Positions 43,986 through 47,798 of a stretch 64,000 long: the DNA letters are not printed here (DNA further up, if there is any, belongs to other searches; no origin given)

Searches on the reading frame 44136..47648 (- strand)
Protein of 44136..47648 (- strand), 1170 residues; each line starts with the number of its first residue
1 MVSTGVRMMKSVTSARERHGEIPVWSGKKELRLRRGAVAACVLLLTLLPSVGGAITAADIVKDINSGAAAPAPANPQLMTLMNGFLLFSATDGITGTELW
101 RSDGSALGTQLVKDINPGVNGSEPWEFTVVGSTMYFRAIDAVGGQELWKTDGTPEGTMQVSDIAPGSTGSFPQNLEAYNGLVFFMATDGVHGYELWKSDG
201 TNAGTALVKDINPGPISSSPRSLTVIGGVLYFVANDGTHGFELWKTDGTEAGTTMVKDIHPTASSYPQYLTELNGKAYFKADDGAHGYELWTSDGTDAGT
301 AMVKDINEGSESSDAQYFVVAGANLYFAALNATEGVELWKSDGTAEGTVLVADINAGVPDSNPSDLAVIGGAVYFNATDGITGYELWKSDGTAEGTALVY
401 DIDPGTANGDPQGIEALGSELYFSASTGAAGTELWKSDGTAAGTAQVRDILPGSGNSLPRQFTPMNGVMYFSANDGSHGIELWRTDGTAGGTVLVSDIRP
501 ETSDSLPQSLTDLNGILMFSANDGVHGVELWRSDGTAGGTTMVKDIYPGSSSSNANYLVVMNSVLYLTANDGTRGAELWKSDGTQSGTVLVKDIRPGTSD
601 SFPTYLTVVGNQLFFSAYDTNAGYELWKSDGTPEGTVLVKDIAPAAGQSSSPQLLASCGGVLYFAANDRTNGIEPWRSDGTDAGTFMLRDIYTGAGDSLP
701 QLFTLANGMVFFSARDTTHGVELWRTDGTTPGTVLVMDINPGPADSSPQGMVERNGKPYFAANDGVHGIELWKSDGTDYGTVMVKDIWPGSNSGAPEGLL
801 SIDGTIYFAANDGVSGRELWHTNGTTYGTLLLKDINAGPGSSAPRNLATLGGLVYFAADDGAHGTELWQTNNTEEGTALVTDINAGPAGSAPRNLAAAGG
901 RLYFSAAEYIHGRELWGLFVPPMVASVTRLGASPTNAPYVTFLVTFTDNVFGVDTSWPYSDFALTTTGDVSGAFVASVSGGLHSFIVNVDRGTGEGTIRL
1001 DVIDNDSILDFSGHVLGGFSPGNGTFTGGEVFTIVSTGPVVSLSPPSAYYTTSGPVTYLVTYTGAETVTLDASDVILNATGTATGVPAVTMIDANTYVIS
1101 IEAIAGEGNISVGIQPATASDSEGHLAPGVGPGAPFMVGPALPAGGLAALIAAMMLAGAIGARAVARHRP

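Call 86: search_protein_families(library=pfam, proteins=[window:44136-47648:-], max_evalue=0.00001)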
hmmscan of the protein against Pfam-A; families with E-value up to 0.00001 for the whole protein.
window:44136-47648:- (1170 aa): 2 families
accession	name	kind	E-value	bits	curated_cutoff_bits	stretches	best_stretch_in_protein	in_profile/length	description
PF23727.1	Beta-prop_FAM234A_B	-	1.1e-06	28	26.4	0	563-633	50-120/467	FAM234A/B beta-propeller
PF19410.4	DUF5980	-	3.5e-06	27.8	27.1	0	539-591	37-89/97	Family of unknown function (DUF5980)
